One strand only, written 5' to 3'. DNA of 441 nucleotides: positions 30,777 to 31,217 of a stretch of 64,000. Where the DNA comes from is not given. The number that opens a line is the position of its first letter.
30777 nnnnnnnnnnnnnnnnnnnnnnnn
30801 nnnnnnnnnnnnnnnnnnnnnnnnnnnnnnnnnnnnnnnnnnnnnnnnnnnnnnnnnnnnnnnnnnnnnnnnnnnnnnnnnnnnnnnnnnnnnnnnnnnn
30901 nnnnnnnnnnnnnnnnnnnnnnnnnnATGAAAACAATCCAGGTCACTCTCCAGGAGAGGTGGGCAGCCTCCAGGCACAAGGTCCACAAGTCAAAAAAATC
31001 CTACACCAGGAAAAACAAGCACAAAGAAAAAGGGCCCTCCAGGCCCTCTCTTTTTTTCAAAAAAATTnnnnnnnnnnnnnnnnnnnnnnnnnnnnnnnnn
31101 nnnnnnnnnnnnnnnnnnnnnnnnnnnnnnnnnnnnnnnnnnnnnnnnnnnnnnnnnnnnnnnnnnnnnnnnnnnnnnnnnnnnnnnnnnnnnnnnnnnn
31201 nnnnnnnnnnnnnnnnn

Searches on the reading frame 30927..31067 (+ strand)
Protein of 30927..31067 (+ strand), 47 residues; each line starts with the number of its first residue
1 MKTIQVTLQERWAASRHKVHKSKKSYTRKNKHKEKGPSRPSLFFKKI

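Call 46: search_protein_families(library=pfam, proteins=[window:30927-31067:+], max_evalue=10)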
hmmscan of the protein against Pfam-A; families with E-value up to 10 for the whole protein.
seq(47 aa): 1 family
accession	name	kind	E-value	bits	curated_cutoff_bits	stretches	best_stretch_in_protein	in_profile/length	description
PF23876.1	DUF7230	-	0.0011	19.5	27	1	16-38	16-38/42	Family of unknown function (DUF7230)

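Call 47: search_protein_families(library=phrogs, proteins=[window:30927-31067:+], max_evalue=10)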
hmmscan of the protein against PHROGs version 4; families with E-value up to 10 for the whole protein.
seq(47 aa): 3 families
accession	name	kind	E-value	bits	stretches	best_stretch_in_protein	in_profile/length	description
phrog_2701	-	unknown function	0.012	16.6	1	18-34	25-41/46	-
phrog_20887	-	unknown function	0.58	11.1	1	16-35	17-36/46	-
phrog_18092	-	unknown function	1.5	9.7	1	21-34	23-36/43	-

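Call 57: find_homologous_proteins(query=window:30927-31067:+, max_evalue=0.01)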
Query seq(47 aa) (47 aa): 36 proteins with E <= 0.01 among 36 candidates.
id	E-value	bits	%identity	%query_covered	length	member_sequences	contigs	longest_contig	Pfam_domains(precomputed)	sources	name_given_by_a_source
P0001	9.5e-23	95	100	100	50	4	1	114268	-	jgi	-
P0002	6.4e-18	80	89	94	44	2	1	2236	-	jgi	jgi:hypothetical protein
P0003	1.9e-14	70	78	98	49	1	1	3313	-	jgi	jgi:hypothetical protein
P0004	3.0e-14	69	76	98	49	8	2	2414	-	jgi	jgi:hypothetical protein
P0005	3.3e-14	69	76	98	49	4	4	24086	-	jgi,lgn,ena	jgi:hypothetical protein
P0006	4.5e-14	68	80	94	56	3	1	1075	-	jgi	jgi:hypothetical protein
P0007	7.7e-14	68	72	98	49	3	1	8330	-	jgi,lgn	-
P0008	7.8e-14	68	74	98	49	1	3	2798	-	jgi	jgi:stalled ribosome alternative rescue factor ArfA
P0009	9.0e-14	67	72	98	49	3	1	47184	-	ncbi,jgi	jgi:hypothetical protein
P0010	1.9e-13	66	74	98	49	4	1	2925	-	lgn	-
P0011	1.9e-13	66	74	98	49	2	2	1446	-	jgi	jgi:hypothetical protein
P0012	3.1e-13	66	76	94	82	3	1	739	-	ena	-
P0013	4.6e-13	65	73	94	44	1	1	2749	-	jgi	-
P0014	4.9e-13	65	74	98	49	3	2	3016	-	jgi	jgi:hypothetical protein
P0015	5.5e-13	65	74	98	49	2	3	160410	-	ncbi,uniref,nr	ncbi:hypothetical protein immuto35A_123 [Flavobacterium phage vB_FspM_immuto_3-5A]|uniref:Uncharacte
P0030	2.6e-10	57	91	68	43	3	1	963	-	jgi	jgi:stalled ribosome alternative rescue factor ArfA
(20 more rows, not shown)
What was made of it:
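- On ArfA (alternative ribosome-rescue factor A), for the neighbouring ORF 30927-31070: Two homologues are named ArfA by JGI (call 57).
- A source names two homologues ArfA (call 57).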

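Call 58: search_solved_structures(query=window:30927-31067:+, max_evalue=10, show_alignments=3)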
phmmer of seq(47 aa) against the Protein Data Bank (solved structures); distinct sequences matched with E-value up to 10: 0.

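Call 59: search_protein_families(library=ncbifam, proteins=[window:30927-31067:+, P0008, P0030], max_evalue=10)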
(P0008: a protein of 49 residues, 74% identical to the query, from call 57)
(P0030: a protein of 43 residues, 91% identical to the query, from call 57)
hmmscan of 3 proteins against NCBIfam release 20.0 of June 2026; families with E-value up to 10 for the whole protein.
seq(47 aa): 0 families

P0008 (49 aa): 0 families

P0030 (43 aa): 0 families
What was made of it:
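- On ArfA (alternative ribosome-rescue factor A), for the neighbouring ORF 30927-31070: NCBIfam gives none (call 59).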

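Call 61: search_solved_structures(query=A3, max_evalue=10, show_alignments=3)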
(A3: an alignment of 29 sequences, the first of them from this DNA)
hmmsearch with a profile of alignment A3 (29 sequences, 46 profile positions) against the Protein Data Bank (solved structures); distinct sequences matched with E-value up to 10: 5.
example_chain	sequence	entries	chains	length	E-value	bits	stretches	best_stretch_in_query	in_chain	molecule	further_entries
6xf2_A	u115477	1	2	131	0.16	15.2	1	11-32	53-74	Nesprin-1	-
5u4i_w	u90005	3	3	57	0.85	12.9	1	17-37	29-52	Alternative ribosome-rescue factor A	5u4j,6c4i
5mdw_6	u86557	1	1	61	8.4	9.7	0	17-37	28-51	Alternative ribosome-rescue factor A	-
5mdv_6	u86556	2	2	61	8.4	9.7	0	17-37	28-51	Alternative ribosome-rescue factor A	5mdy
5h5u_3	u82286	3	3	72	9.7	9.5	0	17-37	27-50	Alternative ribosome-rescue factor A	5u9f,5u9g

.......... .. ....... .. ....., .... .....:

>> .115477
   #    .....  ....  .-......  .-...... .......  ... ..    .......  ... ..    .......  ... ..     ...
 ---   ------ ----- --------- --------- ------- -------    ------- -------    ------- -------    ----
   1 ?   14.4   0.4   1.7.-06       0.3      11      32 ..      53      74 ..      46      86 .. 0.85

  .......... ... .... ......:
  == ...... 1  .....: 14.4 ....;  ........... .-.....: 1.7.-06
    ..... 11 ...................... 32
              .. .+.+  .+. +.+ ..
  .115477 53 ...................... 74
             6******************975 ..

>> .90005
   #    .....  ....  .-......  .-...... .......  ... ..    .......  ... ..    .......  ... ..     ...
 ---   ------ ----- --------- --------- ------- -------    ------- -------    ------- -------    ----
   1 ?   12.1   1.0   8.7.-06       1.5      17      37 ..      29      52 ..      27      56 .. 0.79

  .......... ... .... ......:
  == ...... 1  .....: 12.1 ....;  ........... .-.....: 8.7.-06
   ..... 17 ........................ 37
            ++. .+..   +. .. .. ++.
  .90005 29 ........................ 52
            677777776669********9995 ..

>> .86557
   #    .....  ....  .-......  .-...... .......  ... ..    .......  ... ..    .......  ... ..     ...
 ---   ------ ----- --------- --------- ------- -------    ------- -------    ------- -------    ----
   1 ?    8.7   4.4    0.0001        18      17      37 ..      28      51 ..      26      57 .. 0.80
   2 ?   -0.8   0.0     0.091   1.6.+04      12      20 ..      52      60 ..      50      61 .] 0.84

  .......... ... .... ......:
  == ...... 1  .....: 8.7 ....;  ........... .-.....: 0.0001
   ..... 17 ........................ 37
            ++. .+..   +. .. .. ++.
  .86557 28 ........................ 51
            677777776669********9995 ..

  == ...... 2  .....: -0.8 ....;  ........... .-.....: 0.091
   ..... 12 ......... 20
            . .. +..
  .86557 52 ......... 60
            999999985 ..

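Call 64: find_related_loci(query=A3, collection=viral_contigs, flank=2500)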
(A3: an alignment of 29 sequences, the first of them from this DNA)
Query A3 (47 aa) in viral_contigs; peptide patterns used: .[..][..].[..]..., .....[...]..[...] (x = any residue, [..] = any of these).
415 stretches matched a pattern; 65 encode a relative of the query (tblastn E <= 1e-3); 65 distinct loci.
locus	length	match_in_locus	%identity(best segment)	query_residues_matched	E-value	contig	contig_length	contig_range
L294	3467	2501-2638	74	1-46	1e-18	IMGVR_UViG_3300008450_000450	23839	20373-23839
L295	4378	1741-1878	74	1-46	3e-18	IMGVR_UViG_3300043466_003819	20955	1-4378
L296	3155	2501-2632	75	1-44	3e-18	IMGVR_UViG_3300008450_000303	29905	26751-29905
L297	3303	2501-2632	73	1-44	5e-18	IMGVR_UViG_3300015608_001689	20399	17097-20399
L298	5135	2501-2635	78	1-44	4e-18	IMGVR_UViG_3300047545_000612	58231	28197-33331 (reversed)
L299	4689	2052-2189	72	1-46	2e-17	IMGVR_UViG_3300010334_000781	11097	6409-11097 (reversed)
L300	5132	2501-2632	75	1-44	3e-17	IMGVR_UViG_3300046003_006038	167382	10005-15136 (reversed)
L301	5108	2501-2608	89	1-36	3e-17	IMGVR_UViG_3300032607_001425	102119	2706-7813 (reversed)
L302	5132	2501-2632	70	1-44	3e-17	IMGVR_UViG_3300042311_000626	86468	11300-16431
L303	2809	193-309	82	1-39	3e-17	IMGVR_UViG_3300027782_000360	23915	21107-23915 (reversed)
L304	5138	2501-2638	74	1-46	4e-17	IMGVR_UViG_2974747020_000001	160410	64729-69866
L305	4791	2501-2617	79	1-39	7e-17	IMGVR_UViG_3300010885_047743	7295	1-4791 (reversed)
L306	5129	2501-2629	70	1-43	1e-16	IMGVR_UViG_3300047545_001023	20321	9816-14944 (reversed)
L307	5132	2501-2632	70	1-44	1e-16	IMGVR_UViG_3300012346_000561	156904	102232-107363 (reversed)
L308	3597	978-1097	73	1-40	2e-16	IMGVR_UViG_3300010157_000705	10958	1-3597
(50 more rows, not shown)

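Call 75: search_protein_families(library=pfam, alignment_id=A3, max_evalue=10)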
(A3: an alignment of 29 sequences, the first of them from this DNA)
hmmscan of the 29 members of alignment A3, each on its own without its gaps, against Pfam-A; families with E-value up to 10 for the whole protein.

A. member 1, seq(47 aa): 1 family
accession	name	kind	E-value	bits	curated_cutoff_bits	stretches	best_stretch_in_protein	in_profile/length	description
PF23876.1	DUF7230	-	0.0011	19.5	27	1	16-38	16-38/42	Family of unknown function (DUF7230)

B. families by the number of members that match (of 29 scanned): 6 families
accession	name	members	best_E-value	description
PF23876.1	DUF7230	25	0.00022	Family of unknown function (DUF7230)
PF08297.16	U3_snoRNA_assoc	1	0.0079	U3 snoRNA associated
PF16630.10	APC_u5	1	0.057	Unstructured region on APC between 1st and 2nd catenin-bdg motifs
PF16852.10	HHV-1_VABD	1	0.059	Herpes viral adaptor-to-host cellular mRNA binding domain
PF05276.19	SH3BP5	1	0.062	SH3 domain-binding protein 5 (SH3BP5)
PF07825.17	Exc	1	0.12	Excisionase-like protein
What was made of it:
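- On ArfA (alternative ribosome-rescue factor A), for the neighbouring ORF 30927-31070: Pfam ArfA is not hit and DUF7230 is sub-threshold (calls 46, 75).
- The ArfA assignment itself is weak (E 0.85-9.7 against PDB; Pfam gives only sub-threshold DUF7230, calls 46, 61, 75).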

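Call 81: find_encoding_contigs(protein=P0001, flank=4000, max_places=2)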
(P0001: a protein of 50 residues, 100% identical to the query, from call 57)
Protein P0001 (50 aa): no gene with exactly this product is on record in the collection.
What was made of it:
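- Tried and rejected: An exact look-up of the ORF product in the contig index found nothing (call 81).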
